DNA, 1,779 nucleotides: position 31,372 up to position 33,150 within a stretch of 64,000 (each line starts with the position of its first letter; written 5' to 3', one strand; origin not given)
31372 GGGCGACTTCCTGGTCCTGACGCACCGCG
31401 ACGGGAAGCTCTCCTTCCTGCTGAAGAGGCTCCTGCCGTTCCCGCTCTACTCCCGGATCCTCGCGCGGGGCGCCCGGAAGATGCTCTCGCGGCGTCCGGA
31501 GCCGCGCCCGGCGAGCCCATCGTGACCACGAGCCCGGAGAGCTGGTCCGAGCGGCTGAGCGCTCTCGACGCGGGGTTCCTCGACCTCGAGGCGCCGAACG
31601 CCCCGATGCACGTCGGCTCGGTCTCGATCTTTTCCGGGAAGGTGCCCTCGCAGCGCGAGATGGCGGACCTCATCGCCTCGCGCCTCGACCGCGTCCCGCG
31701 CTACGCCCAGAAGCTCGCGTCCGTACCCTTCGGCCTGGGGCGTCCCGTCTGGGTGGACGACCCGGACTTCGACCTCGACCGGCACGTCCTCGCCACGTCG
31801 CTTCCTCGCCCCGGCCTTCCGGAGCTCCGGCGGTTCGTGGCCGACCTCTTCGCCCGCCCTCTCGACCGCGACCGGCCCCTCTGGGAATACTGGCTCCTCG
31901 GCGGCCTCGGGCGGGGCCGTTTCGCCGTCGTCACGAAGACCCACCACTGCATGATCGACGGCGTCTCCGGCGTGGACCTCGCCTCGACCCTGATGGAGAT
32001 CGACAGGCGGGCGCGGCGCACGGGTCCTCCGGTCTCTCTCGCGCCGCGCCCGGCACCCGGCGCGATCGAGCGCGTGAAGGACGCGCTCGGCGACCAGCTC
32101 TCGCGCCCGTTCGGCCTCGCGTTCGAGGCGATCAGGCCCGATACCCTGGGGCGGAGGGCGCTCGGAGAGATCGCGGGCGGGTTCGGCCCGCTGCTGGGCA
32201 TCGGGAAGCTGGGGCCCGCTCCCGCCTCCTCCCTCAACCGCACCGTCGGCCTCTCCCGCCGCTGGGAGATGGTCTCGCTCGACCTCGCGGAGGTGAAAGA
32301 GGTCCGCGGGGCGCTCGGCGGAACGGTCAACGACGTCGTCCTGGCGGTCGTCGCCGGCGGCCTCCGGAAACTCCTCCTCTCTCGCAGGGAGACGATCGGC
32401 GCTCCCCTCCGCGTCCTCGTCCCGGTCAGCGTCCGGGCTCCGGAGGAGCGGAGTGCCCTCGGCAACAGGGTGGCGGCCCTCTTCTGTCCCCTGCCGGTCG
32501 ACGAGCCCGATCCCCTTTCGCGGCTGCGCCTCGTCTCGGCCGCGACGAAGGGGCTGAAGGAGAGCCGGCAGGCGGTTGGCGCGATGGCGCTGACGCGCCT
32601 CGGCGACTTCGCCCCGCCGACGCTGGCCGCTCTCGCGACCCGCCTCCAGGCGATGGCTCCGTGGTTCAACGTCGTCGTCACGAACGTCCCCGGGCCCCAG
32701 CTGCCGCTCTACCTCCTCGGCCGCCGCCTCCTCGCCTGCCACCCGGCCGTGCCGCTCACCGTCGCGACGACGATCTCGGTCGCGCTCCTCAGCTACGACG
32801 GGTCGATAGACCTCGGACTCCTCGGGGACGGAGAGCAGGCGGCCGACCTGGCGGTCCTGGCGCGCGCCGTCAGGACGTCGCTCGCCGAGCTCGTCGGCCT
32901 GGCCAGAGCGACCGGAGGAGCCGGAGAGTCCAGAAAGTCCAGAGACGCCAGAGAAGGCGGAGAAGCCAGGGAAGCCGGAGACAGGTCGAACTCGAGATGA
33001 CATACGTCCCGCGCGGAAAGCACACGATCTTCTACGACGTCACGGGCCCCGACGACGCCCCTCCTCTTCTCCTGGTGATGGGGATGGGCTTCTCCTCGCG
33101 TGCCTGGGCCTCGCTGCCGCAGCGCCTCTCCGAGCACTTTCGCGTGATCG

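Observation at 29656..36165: LysR-controlled, translationally coupled five-gene neutral-lipid operon (SDR, WS/DGAT, alpha/beta hydrolase, ACAD, APH-like kinase) beside the pfa cluster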

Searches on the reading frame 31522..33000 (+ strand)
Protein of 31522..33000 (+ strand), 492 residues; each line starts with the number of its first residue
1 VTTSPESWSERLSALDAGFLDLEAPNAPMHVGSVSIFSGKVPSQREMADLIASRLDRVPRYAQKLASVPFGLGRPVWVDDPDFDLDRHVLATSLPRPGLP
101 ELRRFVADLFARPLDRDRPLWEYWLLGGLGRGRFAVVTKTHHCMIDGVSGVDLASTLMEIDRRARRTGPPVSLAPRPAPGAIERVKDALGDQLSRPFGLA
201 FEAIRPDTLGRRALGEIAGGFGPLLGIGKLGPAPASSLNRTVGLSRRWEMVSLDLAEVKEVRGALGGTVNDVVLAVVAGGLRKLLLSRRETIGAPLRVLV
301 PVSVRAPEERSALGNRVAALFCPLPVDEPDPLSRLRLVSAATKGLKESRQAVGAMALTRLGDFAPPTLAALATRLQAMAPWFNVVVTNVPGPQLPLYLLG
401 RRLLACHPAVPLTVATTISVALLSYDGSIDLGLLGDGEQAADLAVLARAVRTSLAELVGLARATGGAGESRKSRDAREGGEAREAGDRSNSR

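Call 7: search_protein_families(library=pfam, proteins=[window:31522-33000:+], max_evalue=0.001)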
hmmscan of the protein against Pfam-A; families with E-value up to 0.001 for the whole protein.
window:31522-33000:+ (492 aa): 2 families
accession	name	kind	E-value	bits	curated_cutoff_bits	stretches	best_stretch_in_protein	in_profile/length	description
PF03007.21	WS_DGAT_cat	-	1.1e-59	202.8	23.6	1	12-273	1-263/263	Wax ester synthase/diacylglycerol acyltransferase catalytic domain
PF06974.18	WS_DGAT_C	-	1.6e-31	109.7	20.7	1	314-457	2-144/145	WS/DGAT C-terminal domain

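Call 8: search_protein_families(library=ncbifam, proteins=[window:31522-33000:+], max_evalue=0.001)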
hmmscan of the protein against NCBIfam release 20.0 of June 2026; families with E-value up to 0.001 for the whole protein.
window:31522-33000:+ (492 aa): 1 family
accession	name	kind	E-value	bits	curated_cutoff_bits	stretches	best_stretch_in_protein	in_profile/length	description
TIGR02946.1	acyl_WS_DGAT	subfamily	4.4e-125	418.1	309.95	1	12-460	1-452/453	wax ester/triacylglycerol synthase family O-acyltransferase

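Call 13: find_homologous_proteins(query=window:31522-33000:+, max_evalue=1e-20)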
Query window:31522-33000:+ (492 aa): 7971 proteins with E <= 1e-20 among 8000 candidates; the best 120 are listed.
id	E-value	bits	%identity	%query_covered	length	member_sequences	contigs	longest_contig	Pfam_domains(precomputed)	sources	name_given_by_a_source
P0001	0.0e+0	1062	100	100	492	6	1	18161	PF03007.22,PF06974.19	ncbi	-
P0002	2.0e-255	866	84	97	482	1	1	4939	PF03007.22,PF06974.19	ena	-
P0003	2.9e-205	701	72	92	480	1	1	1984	PF03007.22,PF06974.19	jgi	-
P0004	1.6e-201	688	71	95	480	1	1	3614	PF03007.22,PF06974.19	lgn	-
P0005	6.1e-197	673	70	93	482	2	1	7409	PF03007.22,PF06974.19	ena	-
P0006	7.2e-196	670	70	90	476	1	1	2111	PF03007.22,PF06974.19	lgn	-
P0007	1.2e-195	669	70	90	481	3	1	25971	PF03007.22,PF06974.19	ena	-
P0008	2.4e-195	668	68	95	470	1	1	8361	PF03007.22,PF06974.19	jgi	jgi:WS/DGAT/MGAT family acyltransferase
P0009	2.5e-195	668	68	95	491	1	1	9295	PF03007.22,PF06974.19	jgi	jgi:WS/DGAT/MGAT family acyltransferase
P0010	5.0e-195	667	68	95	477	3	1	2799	PF03007.22,PF06974.19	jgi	jgi:WS/DGAT/MGAT family acyltransferase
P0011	2.3e-193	661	68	94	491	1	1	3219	PF03007.22,PF06974.19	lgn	-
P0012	2.5e-191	655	68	95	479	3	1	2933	PF03007.22,PF06974.19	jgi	-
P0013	1.1e-189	649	69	92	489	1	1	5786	PF03007.22,PF06974.19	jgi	jgi:WS/DGAT/MGAT family acyltransferase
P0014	1.6e-189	649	68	95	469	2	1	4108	PF03007.22,PF06974.19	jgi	jgi:WS/DGAT/MGAT family acyltransferase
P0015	7.2e-189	646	69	92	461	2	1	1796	PF03007.22,PF06974.19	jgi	jgi:WS/DGAT/MGAT family acyltransferase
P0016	1.4e-187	642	68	92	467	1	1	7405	PF03007.22,PF06974.19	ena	-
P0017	1.1e-186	639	67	93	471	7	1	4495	PF03007.22,PF06974.19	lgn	-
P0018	1.5e-186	639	68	92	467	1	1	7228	PF03007.22,PF06974.19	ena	-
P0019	2.3e-183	628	67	92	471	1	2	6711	PF03007.22,PF06974.19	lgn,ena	-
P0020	5.3e-183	627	65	95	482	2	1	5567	PF03007.22,PF06974.19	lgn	-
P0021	2.0e-178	612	65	94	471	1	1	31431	PF03007.22,PF06974.19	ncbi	-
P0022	2.5e-174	599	67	87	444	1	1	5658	PF03007.22,PF06974.19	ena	-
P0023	3.2e-173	595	64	92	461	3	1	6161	PF03007.22,PF06974.19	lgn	-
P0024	2.5e-170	585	64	91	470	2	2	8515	PF03007.22,PF06974.19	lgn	-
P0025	9.1e-168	577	62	92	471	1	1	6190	PF03007.22,PF06974.19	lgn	-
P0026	4.4e-167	575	60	92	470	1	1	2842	PF03007.22,PF06974.19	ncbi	ncbi:MAG: WS/DGAT/MGAT family O-acyltransferase, partial [Anaeromyxobacteraceae bacterium]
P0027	9.0e-167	574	61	92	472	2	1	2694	PF03007.22,PF06974.19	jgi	-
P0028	1.9e-165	569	61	92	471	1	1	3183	PF03007.22,PF06974.19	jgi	jgi:diacylglycerol O-acyltransferase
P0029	2.9e-165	569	62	92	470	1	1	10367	PF03007.22,PF06974.19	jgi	jgi:diacylglycerol O-acyltransferase / wax synthase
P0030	1.3e-163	563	60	91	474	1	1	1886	PF03007.22,PF06974.19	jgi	jgi:diacylglycerol O-acyltransferase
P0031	2.8e-163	562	60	90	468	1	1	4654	PF03007.22,PF06974.19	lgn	-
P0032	3.9e-163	562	57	94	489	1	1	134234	PF03007.22,PF06974.19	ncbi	-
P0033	3.9e-163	562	60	92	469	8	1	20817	PF03007.22,PF06974.19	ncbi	ncbi:MAG: WS/DGAT/MGAT family O-acyltransferase [Anaeromyxobacteraceae bacterium]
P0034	2.6e-162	559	59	92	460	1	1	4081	PF03007.22,PF06974.19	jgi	jgi:diacylglycerol O-acyltransferase / wax synthase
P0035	4.1e-162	558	59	92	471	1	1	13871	PF03007.22,PF06974.19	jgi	jgi:diacylglycerol O-acyltransferase / wax synthase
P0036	6.6e-162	558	61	88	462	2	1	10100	PF03007.22,PF06974.19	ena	-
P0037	6.3e-161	554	59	93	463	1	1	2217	PF03007.22,PF06974.19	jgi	-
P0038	7.7e-161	554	57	95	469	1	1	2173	PF03007.22,PF06974.19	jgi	jgi:WS/DGAT/MGAT family acyltransferase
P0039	1.0e-160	554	59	93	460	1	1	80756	PF03007.22,PF06974.19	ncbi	ncbi:MAG: wax ester/triacylglycerol synthase family O-acyltransferase [Polyangiaceae bacterium]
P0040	1.7e-160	553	57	94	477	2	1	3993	PF03007.22,PF06974.19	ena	-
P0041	1.5e-159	550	58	88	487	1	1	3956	PF03007.22,PF06974.19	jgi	jgi:diacylglycerol O-acyltransferase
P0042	1.7e-159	550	57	90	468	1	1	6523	PF03007.22,PF06974.19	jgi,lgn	jgi:WS/DGAT/MGAT family acyltransferase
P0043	1.9e-159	549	59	93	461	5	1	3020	PF03007.22,PF06974.19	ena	-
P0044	2.6e-159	549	58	92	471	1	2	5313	PF03007.22,PF06974.19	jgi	jgi:diacylglycerol O-acyltransferase / wax synthase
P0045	4.6e-159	548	57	92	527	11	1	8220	PF03007.22,PF06974.19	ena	-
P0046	9.9e-159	547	60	90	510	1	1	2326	PF03007.22,PF06974.19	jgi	jgi:WS/DGAT/MGAT family acyltransferase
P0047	2.2e-158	546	58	89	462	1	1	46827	PF03007.22,PF06974.19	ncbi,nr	ncbi:MAG TPA: wax ester/triacylglycerol synthase family O-acyltransferase [Haliangiales bacterium]|n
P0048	5.4e-158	545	58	92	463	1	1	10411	PF03007.22,PF06974.19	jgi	jgi:WS/DGAT/MGAT family acyltransferase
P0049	5.5e-158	545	57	93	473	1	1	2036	PF03007.22,PF06974.19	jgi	jgi:WS/DGAT/MGAT family acyltransferase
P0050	1.6e-157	543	59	94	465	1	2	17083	PF03007.22,PF06974.19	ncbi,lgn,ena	-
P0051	2.9e-157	542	58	91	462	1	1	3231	PF03007.22,PF06974.19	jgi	jgi:WS/DGAT/MGAT family acyltransferase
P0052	3.7e-157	542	59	91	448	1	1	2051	PF03007.22,PF06974.19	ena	-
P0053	7.5e-157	541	58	93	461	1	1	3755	PF03007.22,PF06974.19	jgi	jgi:diacylglycerol O-acyltransferase / wax synthase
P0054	1.1e-156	540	58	92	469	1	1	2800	PF03007.22,PF06974.19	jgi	-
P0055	1.2e-156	540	58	90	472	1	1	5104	PF03007.22,PF06974.19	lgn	-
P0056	1.5e-156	540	57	94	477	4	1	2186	PF03007.22,PF06974.19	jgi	-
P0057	1.6e-156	540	58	93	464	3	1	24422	PF03007.22,PF06974.19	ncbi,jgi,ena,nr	ncbi:MAG TPA: wax ester/triacylglycerol synthase family O-acyltransferase [Polyangia bacterium]|nr:w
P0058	2.2e-156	539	58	93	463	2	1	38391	PF03007.22,PF06974.19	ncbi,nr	ncbi:MAG TPA: wax ester/triacylglycerol synthase family O-acyltransferase [Anaeromyxobacteraceae bac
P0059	4.3e-156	538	56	93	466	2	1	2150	PF03007.22,PF06974.19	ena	-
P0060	7.0e-156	538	58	93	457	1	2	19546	PF03007.22,PF06974.19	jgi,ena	-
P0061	7.5e-156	538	56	92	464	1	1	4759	PF03007.22,PF06974.19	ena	-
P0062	7.6e-156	538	56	90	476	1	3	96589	PF03007.22,PF06974.19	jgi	jgi:WS/DGAT/MGAT family acyltransferase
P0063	1.1e-155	537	57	92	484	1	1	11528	PF03007.22,PF06974.19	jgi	-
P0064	1.9e-155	536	55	92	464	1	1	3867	PF03007.22,PF06974.19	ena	-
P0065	3.3e-155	535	58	92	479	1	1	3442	PF03007.22,PF06974.19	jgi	jgi:WS/DGAT/MGAT family acyltransferase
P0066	3.5e-155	535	58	94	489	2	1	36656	PF03007.22,PF06974.19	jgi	-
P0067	5.6e-155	535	56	93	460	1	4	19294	PF03007.22,PF06974.19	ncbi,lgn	-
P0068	6.1e-155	535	57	92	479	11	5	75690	PF03007.22,PF06974.19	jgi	jgi:WS/DGAT/MGAT family acyltransferase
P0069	6.5e-155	534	58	92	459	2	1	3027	PF03007.22,PF06974.19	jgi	jgi:WS/DGAT/MGAT family acyltransferase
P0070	8.6e-155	534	57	89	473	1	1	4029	PF03007.22,PF06974.19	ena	-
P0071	1.2e-154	534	58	92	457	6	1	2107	PF03007.22,PF06974.19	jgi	-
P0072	4.6e-154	532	58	89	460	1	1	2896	PF03007.22,PF06974.19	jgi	jgi:WS/DGAT/MGAT family acyltransferase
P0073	6.0e-154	531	58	91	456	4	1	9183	PF03007.22,PF06974.19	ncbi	-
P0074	1.4e-153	530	57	90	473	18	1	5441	PF03007.22,PF06974.19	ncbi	ncbi:MAG: wax ester/triacylglycerol synthase family O-acyltransferase [Byssovorax sp.]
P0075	1.5e-153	530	58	93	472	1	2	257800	PF03007.22,PF06974.19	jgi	jgi:diacylglycerol O-acyltransferase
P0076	1.4e-152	527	56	89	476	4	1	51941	PF03007.22,PF06974.19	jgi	jgi:WS/DGAT/MGAT family acyltransferase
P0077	1.4e-152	527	55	93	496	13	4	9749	PF03007.22,PF06974.19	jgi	jgi:WS/DGAT/MGAT family acyltransferase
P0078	1.7e-152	527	57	92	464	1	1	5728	PF03007.22,PF06974.19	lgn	-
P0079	2.2e-152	526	57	92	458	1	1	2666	PF03007.22,PF06974.19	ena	-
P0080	3.2e-152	526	54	92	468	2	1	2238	PF03007.22,PF06974.19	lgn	-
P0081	3.2e-152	526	56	92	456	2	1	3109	PF03007.22,PF06974.19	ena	-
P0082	4.8e-152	525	55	95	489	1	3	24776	PF03007.22,PF06974.19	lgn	-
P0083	5.2e-152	525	55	91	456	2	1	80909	PF03007.22,PF06974.19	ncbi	ncbi:MAG: wax ester/triacylglycerol synthase family O-acyltransferase, partial [Polyangiaceae bacter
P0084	5.3e-152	525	57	90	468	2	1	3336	PF03007.22,PF06974.19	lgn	-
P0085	5.5e-152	525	55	94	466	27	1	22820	PF03007.22,PF06974.19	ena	-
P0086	6.2e-152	525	58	93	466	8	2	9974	PF03007.22,PF06974.19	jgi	jgi:WS/DGAT/MGAT family acyltransferase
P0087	9.6e-152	524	55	93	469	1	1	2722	PF03007.22,PF06974.19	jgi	jgi:WS/DGAT/MGAT family acyltransferase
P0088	1.1e-151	524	56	95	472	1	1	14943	PF03007.22,PF06974.19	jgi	jgi:WS/DGAT/MGAT family acyltransferase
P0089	1.2e-151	524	59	89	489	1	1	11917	PF03007.22,PF06974.19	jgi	jgi:WS/DGAT/MGAT family acyltransferase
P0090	1.3e-151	524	55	92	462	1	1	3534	PF03007.22,PF06974.19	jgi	jgi:diacylglycerol O-acyltransferase / wax synthase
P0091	1.3e-151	524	54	96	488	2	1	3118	PF03007.22,PF06974.19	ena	-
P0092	1.8e-151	523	57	90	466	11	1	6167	PF03007.22,PF06974.19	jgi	jgi:diacylglycerol O-acyltransferase / wax synthase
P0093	2.4e-151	523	56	94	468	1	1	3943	PF03007.22,PF06974.19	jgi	jgi:WS/DGAT/MGAT family acyltransferase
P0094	2.4e-151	523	55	94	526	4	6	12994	PF03007.22,PF06974.19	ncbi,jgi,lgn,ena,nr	ncbi:MAG TPA: wax ester/triacylglycerol synthase family O-acyltransferase [Myxococcales bacterium]|j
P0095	2.5e-151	523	55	93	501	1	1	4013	PF03007.22,PF06974.19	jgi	jgi:WS/DGAT/MGAT family acyltransferase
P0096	3.0e-151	522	57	89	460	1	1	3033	PF03007.22,PF06974.19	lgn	-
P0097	4.3e-151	522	56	94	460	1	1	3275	PF03007.22,PF06974.19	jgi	jgi:WS/DGAT/MGAT family acyltransferase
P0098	5.9e-151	521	55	92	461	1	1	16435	PF03007.22,PF06974.19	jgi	jgi:WS/DGAT/MGAT family acyltransferase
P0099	7.1e-151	521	58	89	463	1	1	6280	PF03007.22,PF06974.19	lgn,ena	-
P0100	8.1e-151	521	56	94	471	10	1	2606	PF03007.22,PF06974.19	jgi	jgi:WS/DGAT/MGAT family acyltransferase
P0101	1.3e-150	520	55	93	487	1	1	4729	PF03007.22,PF06974.19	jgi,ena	jgi:WS/DGAT/MGAT family acyltransferase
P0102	2.3e-150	519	56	92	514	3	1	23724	PF03007.22,PF06974.19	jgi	jgi:diacylglycerol O-acyltransferase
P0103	2.6e-150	519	58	92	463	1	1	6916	PF03007.22,PF06974.19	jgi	jgi:diacylglycerol O-acyltransferase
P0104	4.4e-150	519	58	91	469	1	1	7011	PF03007.22,PF06974.19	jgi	jgi:diacylglycerol O-acyltransferase / wax synthase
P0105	5.1e-150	518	55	92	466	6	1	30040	PF03007.22,PF06974.19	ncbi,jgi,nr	ncbi:MAG TPA: wax ester/triacylglycerol synthase family O-acyltransferase [Polyangia bacterium]|jgi:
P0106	6.0e-150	518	56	93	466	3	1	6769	PF03007.22,PF06974.19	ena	-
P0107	7.1e-150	518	58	89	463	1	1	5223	PF03007.22,PF06974.19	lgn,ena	-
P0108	7.6e-150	518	55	93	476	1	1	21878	PF03007.22,PF06974.19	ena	-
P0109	1.3e-149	517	56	92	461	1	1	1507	PF03007.22,PF06974.19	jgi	jgi:WS/DGAT/MGAT family acyltransferase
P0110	1.3e-149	517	56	89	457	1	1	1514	PF03007.22,PF06974.19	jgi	-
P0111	2.1e-149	516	55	92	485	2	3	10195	PF03007.22,PF06974.19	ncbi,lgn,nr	ncbi:wax ester/triacylglycerol synthase family O-acyltransferase [Myxococcota bacterium]|nr:wax este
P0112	2.6e-149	516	54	93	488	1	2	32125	PF03007.22,PF06974.19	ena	-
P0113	2.6e-149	516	55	89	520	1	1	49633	PF03007.22,PF06974.19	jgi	jgi:diacylglycerol O-acyltransferase / wax synthase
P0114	3.3e-149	516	55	92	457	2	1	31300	PF03007.22,PF06974.19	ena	-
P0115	3.5e-149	516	57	89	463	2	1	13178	PF03007.22,PF06974.19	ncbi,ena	-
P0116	4.8e-149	515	57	89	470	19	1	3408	PF03007.22,PF06974.19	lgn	-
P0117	5.1e-149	515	54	94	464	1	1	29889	PF03007.22,PF06974.19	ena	-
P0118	6.4e-149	515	55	92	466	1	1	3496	PF03007.22,PF06974.19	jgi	jgi:WS/DGAT/MGAT family acyltransferase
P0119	7.1e-149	515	54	93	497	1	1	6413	PF03007.22,PF06974.19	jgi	jgi:WS/DGAT/MGAT family acyltransferase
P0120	7.3e-149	515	55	94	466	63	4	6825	PF03007.22,PF06974.19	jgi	jgi:diacylglycerol O-acyltransferase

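Call 14: find_encoding_contigs(protein=P0021, flank=10000, max_places=2)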
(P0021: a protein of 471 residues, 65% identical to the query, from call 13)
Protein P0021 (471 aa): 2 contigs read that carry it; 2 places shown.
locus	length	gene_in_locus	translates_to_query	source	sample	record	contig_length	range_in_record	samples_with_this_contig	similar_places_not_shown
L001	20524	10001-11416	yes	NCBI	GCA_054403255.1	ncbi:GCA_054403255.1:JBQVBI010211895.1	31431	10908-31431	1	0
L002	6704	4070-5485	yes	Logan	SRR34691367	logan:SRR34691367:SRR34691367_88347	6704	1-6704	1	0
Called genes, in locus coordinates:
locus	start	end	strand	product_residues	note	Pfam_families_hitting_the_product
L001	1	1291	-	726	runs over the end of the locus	PF25778:DUF7948, PF06739:SBBP (faint)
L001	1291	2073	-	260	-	-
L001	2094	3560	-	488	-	PF07394:DUF1501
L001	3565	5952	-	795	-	PF22352:K319L-like_PKD, PF08811:DUF1800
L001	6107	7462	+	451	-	PF01979:Amidohydro_1, PF07969:Amidohydro_3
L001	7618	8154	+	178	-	PF00300:His_Phos_1 (weak)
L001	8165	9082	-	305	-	PF00126:HTH_1, PF03466:LysR_substrate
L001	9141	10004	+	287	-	PF00106:adh_short, PF08659:KR, PF13561:adh_short_C2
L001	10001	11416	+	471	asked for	PF03007:WS_DGAT_cat, PF06974:WS_DGAT_C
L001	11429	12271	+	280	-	PF12146:Hydrolase_4, PF00561:Abhydrolase_1, PF00975:Thioesterase (faint), PF12697:Abhydrolase_6, PF00561:Abhydrolase_1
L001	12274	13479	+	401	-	PF02771:Acyl-CoA_dh_N, PF02770:Acyl-CoA_dh_M, PF00441:Acyl-CoA_dh_1, PF08028:Acyl-CoA_dh_2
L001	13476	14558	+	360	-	PF01636:APH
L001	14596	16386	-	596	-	PF02771:Acyl-CoA_dh_N, PF02770:Acyl-CoA_dh_M, PF00441:Acyl-CoA_dh_1, PF12806:Acyl-CoA_dh_C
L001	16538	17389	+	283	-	PF00756:Esterase (weak), PF05448:AXE1 (weak), PF01738:DLH, PF12740:PETase (weak), PF12146:Hydrolase_4 (faint), PF00561:Abhydrolase_1 (weak), PF00326:Peptidase_S9 (faint)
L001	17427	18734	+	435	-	-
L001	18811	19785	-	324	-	PF06267:DUF1028, PF07719:TPR_2 (faint)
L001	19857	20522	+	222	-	?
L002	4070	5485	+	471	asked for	PF03007:WS_DGAT_cat, PF06974:WS_DGAT_C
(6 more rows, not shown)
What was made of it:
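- Checked: The same order and spacing were called independently in L001: 4-nt overlap, 12-nt gap, 2-nt gap, 4-nt overlap (call 14).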

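Call 15: find_encoding_contigs(protein=P0032, flank=10000, max_places=2)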
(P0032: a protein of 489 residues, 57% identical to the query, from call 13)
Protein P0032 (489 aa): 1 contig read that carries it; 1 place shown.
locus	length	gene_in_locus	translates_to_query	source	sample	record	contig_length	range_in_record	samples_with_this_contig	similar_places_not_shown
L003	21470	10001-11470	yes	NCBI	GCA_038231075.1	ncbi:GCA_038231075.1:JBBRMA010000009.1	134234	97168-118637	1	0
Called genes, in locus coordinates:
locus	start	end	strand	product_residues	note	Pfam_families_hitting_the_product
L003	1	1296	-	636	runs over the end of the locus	PF08497:Radical_SAM_N, PF04055:Radical_SAM, PF11842:DUF3362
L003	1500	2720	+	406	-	PF22478:DUF6982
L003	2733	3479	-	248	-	PF01694:Rhomboid, PF08551:DUF1751 (weak)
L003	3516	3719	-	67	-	-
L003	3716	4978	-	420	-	PF00682:HMGL-like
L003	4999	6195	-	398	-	PF00108:Thiolase_N, PF02803:Thiolase_C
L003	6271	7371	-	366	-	PF00180:Iso_dh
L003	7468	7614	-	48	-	-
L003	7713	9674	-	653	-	PF00330:Aconitase, PF00694:Aconitase_C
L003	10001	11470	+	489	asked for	PF03007:WS_DGAT_cat, PF06974:WS_DGAT_C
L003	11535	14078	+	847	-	PF13188:PAS_8 (faint), PF08447:PAS_3 (faint), PF00989:PAS (weak), PF08448:PAS_4, PF13426:PAS_9 (weak), PF00512:HisKA, PF02518:HATPase_c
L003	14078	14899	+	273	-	PF00561:Abhydrolase_1, PF00975:Thioesterase (weak), PF12146:Hydrolase_4, PF12697:Abhydrolase_6, PF08386:Abhydrolase_4 (weak)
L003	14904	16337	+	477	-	PF01546:Peptidase_M20, PF07687:M20_dimer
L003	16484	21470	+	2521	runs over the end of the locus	PF09136:Glucodextran_B (faint), PF19077:Big_13, PF17936:Big_6 (weak), PF19077:Big_13, PF17936:Big_6 (weak), PF19077:Big_13, PF17936:Big_6, PF00691:OmpA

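Call 16: find_encoding_contigs(protein=P0039, flank=10000, max_places=2)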
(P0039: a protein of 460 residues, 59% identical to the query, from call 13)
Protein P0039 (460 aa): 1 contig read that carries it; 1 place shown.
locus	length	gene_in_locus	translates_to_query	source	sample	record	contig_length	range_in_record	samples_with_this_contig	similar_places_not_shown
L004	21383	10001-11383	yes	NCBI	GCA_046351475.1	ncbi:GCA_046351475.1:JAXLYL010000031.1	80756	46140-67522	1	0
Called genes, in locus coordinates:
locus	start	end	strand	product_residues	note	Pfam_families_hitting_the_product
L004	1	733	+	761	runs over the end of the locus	PF00672:HAMP, PF01627:Hpt, PF02518:HATPase_c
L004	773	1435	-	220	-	PF13499:EF-hand_7 (faint), PF00036:EF-hand_1 (faint), PF13405:EF-hand_6 (faint), PF13202:EF-hand_5 (faint)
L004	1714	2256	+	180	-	PF07638:Sigma70_ECF, PF04542:Sigma70_r2, PF08281:Sigma70_r4_2, PF04545:Sigma70_r4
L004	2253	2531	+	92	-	-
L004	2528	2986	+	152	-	-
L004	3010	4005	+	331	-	-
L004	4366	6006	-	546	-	PF01979:Amidohydro_1, PF07969:Amidohydro_3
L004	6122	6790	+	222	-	PF13443:HTH_26 (weak), PF13560:HTH_31 (weak), PF01381:HTH_3, PF07883:Cupin_2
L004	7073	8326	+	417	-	-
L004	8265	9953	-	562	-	PF01266:DAO, PF01494:FAD_binding_3 (faint), PF13450:NAD_binding_8 (weak), PF16901:DAO_C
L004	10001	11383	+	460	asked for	PF03007:WS_DGAT_cat, PF06974:WS_DGAT_C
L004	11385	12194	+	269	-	PF00561:Abhydrolase_1, PF12146:Hydrolase_4, PF12697:Abhydrolase_6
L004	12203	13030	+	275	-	-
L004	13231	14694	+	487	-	PF00069:Pkinase, PF07714:PK_Tyr_Ser-Thr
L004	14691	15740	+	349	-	-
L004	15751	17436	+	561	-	PF04885:Stig1 (faint)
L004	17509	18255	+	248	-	-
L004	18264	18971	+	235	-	-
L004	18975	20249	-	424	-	PF07394:DUF1501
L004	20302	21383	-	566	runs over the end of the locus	PF07583:PSCyt2, PF07587:PSD1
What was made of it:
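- A GlpD-like gene sits beside the WS/DGAT-hydrolase pair in L004 (call 16).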

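Call 17: find_encoding_contigs(protein=P0007, flank=10000, max_places=2)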
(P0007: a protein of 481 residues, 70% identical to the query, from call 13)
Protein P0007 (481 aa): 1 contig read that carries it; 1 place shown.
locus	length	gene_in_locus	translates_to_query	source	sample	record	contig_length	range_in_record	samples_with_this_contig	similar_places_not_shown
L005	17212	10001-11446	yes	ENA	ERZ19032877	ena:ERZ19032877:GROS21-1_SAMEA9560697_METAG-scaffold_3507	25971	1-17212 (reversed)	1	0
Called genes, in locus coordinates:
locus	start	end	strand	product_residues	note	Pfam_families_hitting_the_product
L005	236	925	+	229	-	-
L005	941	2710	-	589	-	-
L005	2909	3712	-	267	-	PF00561:Abhydrolase_1, PF12146:Hydrolase_4, PF12697:Abhydrolase_6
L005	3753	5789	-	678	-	PF08448:PAS_4, PF00989:PAS, PF08448:PAS_4, PF13188:PAS_8, PF13426:PAS_9, PF08447:PAS_3, PF00512:HisKA, PF02518:HATPase_c, +1 more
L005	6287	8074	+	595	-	PF00664:ABC_membrane, PF00005:ABC_tran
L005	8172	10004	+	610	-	PF02574:S-methyl_trans, PF02219:MTHFR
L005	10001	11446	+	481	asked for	PF03007:WS_DGAT_cat, PF06974:WS_DGAT_C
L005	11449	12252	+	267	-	PF00561:Abhydrolase_1, PF12146:Hydrolase_4, PF12697:Abhydrolase_6, PF00326:Peptidase_S9 (faint), PF00561:Abhydrolase_1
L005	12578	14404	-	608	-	-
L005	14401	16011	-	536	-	-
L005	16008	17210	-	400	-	?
